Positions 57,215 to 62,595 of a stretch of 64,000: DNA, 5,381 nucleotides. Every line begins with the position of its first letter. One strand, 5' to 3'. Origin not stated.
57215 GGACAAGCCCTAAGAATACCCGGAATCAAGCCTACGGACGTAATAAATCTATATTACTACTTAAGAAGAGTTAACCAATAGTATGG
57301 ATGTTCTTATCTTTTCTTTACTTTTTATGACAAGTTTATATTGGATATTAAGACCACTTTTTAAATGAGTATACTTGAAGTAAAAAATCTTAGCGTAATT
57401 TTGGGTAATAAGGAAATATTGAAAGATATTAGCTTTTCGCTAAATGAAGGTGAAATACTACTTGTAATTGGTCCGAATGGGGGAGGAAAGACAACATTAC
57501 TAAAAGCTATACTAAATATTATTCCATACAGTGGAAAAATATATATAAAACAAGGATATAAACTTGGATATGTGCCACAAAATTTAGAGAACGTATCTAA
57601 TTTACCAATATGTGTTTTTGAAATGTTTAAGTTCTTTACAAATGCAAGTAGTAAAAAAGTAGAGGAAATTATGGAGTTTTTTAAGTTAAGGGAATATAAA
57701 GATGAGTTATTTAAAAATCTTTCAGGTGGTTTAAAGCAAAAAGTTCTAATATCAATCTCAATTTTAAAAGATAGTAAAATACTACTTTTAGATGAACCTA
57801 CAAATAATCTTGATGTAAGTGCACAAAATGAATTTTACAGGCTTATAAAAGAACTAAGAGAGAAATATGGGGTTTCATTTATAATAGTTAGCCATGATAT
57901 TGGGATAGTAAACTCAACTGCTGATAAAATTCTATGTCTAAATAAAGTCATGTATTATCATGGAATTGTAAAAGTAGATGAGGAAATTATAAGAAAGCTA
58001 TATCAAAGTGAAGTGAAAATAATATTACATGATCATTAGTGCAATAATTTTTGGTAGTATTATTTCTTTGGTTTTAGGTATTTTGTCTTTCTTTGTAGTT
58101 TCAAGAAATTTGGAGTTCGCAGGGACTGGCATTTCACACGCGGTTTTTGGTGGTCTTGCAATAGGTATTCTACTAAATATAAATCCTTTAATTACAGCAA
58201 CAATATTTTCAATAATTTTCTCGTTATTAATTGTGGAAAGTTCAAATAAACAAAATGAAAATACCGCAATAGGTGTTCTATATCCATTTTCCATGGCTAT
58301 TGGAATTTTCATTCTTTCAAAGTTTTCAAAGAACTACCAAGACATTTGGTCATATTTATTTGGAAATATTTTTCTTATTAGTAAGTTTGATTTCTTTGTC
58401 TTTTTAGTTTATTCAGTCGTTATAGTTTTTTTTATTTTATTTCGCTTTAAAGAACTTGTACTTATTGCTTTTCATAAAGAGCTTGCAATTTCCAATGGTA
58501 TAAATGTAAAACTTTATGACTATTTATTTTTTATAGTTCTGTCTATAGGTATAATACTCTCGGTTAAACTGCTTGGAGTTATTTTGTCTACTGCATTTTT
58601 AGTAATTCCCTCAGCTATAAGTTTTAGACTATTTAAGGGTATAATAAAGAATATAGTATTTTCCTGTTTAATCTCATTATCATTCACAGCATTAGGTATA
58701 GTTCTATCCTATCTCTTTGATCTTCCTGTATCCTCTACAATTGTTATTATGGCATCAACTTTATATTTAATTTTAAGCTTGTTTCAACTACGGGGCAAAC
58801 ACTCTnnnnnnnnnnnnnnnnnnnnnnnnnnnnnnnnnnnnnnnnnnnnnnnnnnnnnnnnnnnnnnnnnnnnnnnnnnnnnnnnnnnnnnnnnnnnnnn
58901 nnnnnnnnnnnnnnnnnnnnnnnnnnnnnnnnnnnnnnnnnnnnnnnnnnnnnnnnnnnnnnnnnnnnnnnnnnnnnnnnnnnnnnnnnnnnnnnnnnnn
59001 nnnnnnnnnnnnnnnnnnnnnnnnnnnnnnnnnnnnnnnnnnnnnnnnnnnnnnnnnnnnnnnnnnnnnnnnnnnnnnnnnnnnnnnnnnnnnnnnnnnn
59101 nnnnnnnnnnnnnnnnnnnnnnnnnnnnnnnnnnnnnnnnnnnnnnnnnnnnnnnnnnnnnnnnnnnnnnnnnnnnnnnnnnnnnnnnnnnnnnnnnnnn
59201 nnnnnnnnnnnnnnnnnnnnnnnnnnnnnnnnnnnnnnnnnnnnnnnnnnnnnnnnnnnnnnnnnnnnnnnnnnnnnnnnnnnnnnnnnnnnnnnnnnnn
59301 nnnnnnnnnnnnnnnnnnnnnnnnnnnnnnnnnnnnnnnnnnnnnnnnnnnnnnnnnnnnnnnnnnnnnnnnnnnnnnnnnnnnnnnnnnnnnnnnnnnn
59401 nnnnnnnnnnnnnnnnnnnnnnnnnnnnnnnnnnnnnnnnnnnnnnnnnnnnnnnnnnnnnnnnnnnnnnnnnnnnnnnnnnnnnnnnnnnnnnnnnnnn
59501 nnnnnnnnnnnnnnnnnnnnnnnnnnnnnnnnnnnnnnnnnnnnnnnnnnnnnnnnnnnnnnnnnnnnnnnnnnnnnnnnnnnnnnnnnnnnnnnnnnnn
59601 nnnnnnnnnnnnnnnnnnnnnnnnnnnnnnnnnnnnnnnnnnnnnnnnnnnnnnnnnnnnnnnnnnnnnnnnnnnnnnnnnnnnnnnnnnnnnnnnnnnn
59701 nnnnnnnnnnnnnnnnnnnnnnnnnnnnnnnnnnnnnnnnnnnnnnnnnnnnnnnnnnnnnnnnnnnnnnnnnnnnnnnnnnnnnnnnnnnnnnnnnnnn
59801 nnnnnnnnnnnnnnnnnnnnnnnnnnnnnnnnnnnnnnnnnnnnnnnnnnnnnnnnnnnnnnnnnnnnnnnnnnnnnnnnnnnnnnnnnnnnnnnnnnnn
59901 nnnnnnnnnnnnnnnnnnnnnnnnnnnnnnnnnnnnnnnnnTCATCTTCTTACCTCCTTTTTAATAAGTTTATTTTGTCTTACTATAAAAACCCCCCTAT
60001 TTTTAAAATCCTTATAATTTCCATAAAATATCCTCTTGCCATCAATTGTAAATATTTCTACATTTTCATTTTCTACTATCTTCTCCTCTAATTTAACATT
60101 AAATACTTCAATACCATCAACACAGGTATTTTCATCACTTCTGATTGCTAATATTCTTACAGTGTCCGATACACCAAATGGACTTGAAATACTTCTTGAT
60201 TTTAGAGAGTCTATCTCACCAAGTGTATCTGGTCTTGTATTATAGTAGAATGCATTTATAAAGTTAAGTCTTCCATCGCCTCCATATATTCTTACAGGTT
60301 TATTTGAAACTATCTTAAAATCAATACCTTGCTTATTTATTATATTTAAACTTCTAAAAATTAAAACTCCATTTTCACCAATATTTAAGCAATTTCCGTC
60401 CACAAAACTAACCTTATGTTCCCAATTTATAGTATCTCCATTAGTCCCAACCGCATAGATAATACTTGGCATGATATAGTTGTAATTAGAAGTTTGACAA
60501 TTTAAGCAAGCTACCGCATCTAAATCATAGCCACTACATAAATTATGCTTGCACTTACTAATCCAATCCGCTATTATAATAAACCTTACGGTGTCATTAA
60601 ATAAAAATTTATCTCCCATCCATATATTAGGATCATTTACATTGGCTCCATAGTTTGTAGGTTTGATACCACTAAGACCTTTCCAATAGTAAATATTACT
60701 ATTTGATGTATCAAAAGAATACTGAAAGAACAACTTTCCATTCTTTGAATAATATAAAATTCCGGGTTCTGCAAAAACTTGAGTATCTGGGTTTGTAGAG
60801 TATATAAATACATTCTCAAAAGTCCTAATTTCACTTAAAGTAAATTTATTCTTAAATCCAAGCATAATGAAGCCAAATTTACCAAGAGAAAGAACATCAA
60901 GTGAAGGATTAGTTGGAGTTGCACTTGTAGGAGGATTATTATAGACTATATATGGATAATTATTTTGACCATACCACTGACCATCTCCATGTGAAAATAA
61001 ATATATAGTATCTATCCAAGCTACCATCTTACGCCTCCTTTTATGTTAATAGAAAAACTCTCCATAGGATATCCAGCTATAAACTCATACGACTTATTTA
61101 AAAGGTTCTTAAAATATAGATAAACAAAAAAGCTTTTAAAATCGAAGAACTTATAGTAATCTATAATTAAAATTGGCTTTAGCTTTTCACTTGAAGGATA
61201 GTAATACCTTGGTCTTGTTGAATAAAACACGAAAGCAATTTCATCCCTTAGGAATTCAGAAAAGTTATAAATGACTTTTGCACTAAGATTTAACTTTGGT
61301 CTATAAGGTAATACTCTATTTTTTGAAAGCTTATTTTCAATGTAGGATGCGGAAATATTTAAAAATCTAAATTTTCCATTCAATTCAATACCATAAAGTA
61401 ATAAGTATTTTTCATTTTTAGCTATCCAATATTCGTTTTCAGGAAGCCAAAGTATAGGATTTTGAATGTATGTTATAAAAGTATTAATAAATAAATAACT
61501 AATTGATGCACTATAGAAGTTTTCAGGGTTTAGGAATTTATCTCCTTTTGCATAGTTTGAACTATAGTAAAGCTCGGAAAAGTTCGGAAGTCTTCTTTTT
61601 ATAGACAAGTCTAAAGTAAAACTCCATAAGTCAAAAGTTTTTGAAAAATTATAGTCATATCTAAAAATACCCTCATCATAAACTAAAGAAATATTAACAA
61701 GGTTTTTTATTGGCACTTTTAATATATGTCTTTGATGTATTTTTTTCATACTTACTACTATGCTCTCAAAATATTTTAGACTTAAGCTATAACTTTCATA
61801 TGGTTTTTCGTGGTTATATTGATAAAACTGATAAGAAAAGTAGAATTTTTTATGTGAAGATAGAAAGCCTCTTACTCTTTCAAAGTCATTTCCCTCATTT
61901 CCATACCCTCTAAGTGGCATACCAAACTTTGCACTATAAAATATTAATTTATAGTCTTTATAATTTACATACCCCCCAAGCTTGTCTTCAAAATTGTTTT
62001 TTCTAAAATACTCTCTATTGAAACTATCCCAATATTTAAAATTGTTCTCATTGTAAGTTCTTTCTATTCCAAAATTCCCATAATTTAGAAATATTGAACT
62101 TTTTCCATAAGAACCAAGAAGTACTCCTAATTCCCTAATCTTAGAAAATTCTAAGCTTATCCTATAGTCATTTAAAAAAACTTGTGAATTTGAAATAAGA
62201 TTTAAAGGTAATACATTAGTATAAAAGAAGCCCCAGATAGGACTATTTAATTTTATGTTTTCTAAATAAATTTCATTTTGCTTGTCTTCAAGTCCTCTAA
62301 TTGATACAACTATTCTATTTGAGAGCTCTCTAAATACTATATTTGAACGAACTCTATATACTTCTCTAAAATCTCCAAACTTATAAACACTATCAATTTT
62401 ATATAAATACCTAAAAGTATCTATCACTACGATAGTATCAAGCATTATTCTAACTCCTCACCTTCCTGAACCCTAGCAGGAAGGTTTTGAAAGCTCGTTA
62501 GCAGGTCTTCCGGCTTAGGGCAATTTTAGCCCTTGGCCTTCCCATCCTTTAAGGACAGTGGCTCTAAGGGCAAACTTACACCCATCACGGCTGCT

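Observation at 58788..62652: Cobalamin riboswitch driving a three-gene outer-membrane module (TonB-box barrel, Cys-rich unknown, 7-bladed propeller with T9SS-type tails): candidate undescribed surface B12-capture system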

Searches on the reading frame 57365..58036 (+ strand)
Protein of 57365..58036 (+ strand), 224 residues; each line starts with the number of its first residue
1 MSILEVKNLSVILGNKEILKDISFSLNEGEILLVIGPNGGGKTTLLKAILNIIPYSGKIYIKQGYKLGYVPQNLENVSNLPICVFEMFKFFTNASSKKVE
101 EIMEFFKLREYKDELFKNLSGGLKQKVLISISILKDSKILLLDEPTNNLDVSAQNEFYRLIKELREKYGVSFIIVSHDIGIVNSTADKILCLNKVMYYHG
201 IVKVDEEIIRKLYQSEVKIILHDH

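Call 99: search_protein_families(library=pfam, proteins=[window:57365-58036:+], max_evalue=0.001)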
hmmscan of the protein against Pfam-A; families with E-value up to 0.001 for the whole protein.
window:57365-58036:+ (224 aa): 8 families
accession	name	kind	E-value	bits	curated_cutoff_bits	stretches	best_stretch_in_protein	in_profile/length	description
PF00005.33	ABC_tran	-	1e-25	91.3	25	1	19-147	1-137/137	ABC transporter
PF13304.12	AAA_21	-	2e-16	61.4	27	2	91-183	220-304/304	AAA domain, putative AbiEii toxin, Type IV TA system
PF02463.25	SMC_N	-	1.4e-08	34.8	40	1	90-189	111-208/220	RecF/RecN/SMC N terminal domain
PF09818.15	ABC_ATPase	-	4.7e-07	29.5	23.2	0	155-196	209-250/283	P-loop domain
PF13175.12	AAA_15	-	5.4e-06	26.7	32.1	0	19-53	14-47/374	AAA ATPase domain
PF13401.12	AAA_22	-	0.00013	22.7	27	1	30-175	6-121/130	AAA domain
PF13555.12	AAA_29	-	0.00024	21.2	27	1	23-53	16-46/61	P-loop containing region of AAA domain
PF13476.12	AAA_23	-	0.00044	21.4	27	1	21-50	14-40/201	AAA domain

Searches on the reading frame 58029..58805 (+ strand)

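Call 99: search_protein_families(library=pfam, proteins=[window:58029-58805:+], max_evalue=0.001)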
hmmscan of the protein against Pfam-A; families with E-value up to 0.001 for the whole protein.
window:58029-58805:+ (259 aa): 2 families
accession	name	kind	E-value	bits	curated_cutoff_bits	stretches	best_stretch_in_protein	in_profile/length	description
PF00950.22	ABC-3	-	4.2e-52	177.7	20.1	1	2-252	5-257/258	ABC 3 transport family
PF01032.23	FecCD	-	2.9e-06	27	26.5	1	47-247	91-305/311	FecCD transport family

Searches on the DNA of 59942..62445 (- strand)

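Call 18: search_rna_families(sources=[L001, L002, L003, L004, L005], threshold=gathering)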
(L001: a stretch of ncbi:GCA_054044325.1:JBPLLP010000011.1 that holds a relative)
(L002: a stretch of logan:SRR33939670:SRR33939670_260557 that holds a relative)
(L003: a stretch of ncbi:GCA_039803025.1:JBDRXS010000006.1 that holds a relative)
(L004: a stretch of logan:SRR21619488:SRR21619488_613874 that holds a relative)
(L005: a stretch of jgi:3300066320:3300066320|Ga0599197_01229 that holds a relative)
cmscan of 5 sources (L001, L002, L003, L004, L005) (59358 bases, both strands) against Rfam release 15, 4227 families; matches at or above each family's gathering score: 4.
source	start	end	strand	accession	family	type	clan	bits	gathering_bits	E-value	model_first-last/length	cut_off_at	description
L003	7801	7966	+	RF00174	Cobalamin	Cis-reg; riboswitch;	CL00101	89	31.5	1.1e-20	1-189/189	no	Cobalamin riboswitch aptamer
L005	7798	7964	+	RF00174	Cobalamin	Cis-reg; riboswitch;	CL00101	87.8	31.5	2.3e-20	1-189/189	no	Cobalamin riboswitch aptamer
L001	7781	7963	+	RF00174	Cobalamin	Cis-reg; riboswitch;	CL00101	78.6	31.5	9.9e-18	1-189/189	no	Cobalamin riboswitch aptamer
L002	1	141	+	RF00174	Cobalamin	Cis-reg; riboswitch;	CL00101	46.6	31.5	1.5e-08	62-189/189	5'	Cobalamin riboswitch aptamer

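Call 25: search_rna_families(sources=[L006, L009, L010, L011], threshold=gathering)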
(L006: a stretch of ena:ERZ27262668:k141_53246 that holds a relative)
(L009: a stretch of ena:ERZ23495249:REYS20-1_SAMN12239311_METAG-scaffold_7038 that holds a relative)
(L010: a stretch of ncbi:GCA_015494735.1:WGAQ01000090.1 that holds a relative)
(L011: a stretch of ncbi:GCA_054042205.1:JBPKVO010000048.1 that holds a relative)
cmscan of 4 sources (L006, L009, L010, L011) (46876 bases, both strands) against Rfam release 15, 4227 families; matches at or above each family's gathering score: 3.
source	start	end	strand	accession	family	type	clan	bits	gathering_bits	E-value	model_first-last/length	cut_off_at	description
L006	6290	6474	+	RF00174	Cobalamin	Cis-reg; riboswitch;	CL00101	70.2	31.5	2e-15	1-189/189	no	Cobalamin riboswitch aptamer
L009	4754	4940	+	RF00174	Cobalamin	Cis-reg; riboswitch;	CL00101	68.1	31.5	8.1e-15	1-189/189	no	Cobalamin riboswitch aptamer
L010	9924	10007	+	RF00005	tRNA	Gene; tRNA;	CL00001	55.1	29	2.9e-09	1-71/71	no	tRNA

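Call 93: search_rna_families(sources=[L083, L084, L086, L087, L089, L090, L093, L095], threshold=gathering)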
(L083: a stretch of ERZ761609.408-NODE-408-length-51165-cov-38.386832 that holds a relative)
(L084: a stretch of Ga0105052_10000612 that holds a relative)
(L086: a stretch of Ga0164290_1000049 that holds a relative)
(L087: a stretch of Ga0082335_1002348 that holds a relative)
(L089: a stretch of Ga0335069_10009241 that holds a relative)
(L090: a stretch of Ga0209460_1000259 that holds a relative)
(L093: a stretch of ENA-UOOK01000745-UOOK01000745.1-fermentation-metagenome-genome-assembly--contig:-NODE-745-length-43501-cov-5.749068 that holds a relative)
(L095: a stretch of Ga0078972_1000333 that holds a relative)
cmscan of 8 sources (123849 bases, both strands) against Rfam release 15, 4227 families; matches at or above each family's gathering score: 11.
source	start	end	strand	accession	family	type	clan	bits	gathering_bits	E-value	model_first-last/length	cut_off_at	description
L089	2163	2353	+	RF00174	Cobalamin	Cis-reg; riboswitch;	CL00101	115.2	31.5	7e-28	1-189/189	no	Cobalamin riboswitch aptamer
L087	2391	2619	+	RF00174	Cobalamin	Cis-reg; riboswitch;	CL00101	96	31.5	2.3e-22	1-189/189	no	Cobalamin riboswitch aptamer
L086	3483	3681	+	RF00174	Cobalamin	Cis-reg; riboswitch;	CL00101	89.9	31.5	1.3e-20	1-189/189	no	Cobalamin riboswitch aptamer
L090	6409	6641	+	RF00174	Cobalamin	Cis-reg; riboswitch;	CL00101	89.5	31.5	1.6e-20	1-189/189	no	Cobalamin riboswitch aptamer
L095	7758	7881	+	RF00174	Cobalamin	Cis-reg; riboswitch;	CL00101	76.9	31.5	6.7e-17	47-167/189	no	Cobalamin riboswitch aptamer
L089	11632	11703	-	RF00005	tRNA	Gene; tRNA;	CL00001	76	29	1.4e-14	1-71/71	no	tRNA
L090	16751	16824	+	RF00005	tRNA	Gene; tRNA;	CL00001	69.6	29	7.8e-13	1-71/71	no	tRNA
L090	16601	16675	+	RF00005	tRNA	Gene; tRNA;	CL00001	69.4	29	9.1e-13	1-71/71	no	tRNA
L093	4054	4272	+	RF00174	Cobalamin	Cis-reg; riboswitch;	CL00101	68.6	31.5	1.6e-14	1-189/189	no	Cobalamin riboswitch aptamer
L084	3813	4016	+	RF00174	Cobalamin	Cis-reg; riboswitch;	CL00101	41.2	31.5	1.1e-06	20-171/189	no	Cobalamin riboswitch aptamer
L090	16843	16891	+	RF00005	tRNA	Gene; tRNA;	CL00001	34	29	0.005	1-46/71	3'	tRNA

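Call 94: search_rna_families(sources=[L103, L105, L109, L111, L116, L121, L122, L125, L132, L138], threshold=gathering)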
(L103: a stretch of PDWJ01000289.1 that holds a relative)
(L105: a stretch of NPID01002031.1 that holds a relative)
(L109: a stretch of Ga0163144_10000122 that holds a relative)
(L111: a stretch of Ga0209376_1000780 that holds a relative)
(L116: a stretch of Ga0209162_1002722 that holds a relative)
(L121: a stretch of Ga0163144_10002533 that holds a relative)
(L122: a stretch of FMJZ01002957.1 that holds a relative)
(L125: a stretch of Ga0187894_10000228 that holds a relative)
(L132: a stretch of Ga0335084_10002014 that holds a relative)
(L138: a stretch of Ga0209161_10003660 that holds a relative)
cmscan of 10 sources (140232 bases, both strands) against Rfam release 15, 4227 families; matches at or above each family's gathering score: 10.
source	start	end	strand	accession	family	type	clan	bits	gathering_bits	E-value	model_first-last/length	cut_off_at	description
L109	6067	6252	+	RF00174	Cobalamin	Cis-reg; riboswitch;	CL00101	105.4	31.5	5.1e-25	1-189/189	no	Cobalamin riboswitch aptamer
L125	6597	6762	+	RF00174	Cobalamin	Cis-reg; riboswitch;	CL00101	104.5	31.5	9.4e-25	1-189/189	no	Cobalamin riboswitch aptamer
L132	6609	6774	+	RF00174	Cobalamin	Cis-reg; riboswitch;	CL00101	102.2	31.5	4.3e-24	1-189/189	no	Cobalamin riboswitch aptamer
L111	6142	6337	+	RF00174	Cobalamin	Cis-reg; riboswitch;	CL00101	99.2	31.5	3.1e-23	1-189/189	no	Cobalamin riboswitch aptamer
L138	4240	4403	+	RF00174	Cobalamin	Cis-reg; riboswitch;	CL00101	98.3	31.5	5.5e-23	1-189/189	no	Cobalamin riboswitch aptamer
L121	6237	6358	+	RF00174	Cobalamin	Cis-reg; riboswitch;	CL00101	90.5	31.5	9.2e-21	45-169/189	no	Cobalamin riboswitch aptamer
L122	6057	6254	+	RF00174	Cobalamin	Cis-reg; riboswitch;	CL00101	88.5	31.5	3.6e-20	1-189/189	no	Cobalamin riboswitch aptamer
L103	6579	6742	+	RF00174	Cobalamin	Cis-reg; riboswitch;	CL00101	88.3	31.5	4.2e-20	1-189/189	no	Cobalamin riboswitch aptamer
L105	6588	6750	+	RF00174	Cobalamin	Cis-reg; riboswitch;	CL00101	85.6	31.5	2.4e-19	1-189/189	no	Cobalamin riboswitch aptamer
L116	7719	7848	+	RF00174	Cobalamin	Cis-reg; riboswitch;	CL00101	70.5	31.5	5.2e-15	45-169/189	no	Cobalamin riboswitch aptamer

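Call 95: search_rna_families(sources=[L071, L072, L080, L094, L108, L147, L149, L146, L136, L143, L073, L102, L113], threshold=gathering)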
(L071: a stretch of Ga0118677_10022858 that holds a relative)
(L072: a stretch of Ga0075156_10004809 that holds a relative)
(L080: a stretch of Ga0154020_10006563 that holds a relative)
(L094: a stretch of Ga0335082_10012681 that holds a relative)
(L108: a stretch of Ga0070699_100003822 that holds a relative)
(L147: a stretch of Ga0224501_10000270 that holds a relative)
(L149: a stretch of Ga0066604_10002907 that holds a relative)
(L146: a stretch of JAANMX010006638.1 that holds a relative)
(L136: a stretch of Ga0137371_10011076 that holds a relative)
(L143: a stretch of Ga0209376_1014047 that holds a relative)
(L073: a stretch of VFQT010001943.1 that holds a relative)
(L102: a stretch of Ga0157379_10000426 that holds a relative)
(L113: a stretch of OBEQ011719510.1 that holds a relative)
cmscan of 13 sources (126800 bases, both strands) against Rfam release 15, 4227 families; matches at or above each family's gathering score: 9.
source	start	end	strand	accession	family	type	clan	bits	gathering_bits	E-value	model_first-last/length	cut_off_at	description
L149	5306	5522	+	RF00174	Cobalamin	Cis-reg; riboswitch;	CL00101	104.5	31.5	8.3e-25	1-189/189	no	Cobalamin riboswitch aptamer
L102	298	497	+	RF00174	Cobalamin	Cis-reg; riboswitch;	CL00101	102.2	31.5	3.8e-24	1-189/189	no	Cobalamin riboswitch aptamer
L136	533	696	+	RF00174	Cobalamin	Cis-reg; riboswitch;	CL00101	100.1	31.5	1.5e-23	1-189/189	no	Cobalamin riboswitch aptamer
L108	4125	4263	+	RF00174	Cobalamin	Cis-reg; riboswitch;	CL00101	97.5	31.5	8.7e-23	14-177/189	no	Cobalamin riboswitch aptamer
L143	610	773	+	RF00174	Cobalamin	Cis-reg; riboswitch;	CL00101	97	31.5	1.2e-22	1-189/189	no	Cobalamin riboswitch aptamer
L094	3974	4159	+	RF00174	Cobalamin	Cis-reg; riboswitch;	CL00101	87.2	31.5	7.4e-20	1-189/189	no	Cobalamin riboswitch aptamer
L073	313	387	-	RF00005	tRNA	Gene; tRNA;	CL00001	69.1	29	1.1e-12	1-71/71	no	tRNA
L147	4622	4804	+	RF00174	Cobalamin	Cis-reg; riboswitch;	CL00101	48.7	31.5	8e-09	45-169/189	no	Cobalamin riboswitch aptamer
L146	1200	1388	+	RF00174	Cobalamin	Cis-reg; riboswitch;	CL00101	46.8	31.5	2.7e-08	1-189/189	no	Cobalamin riboswitch aptamer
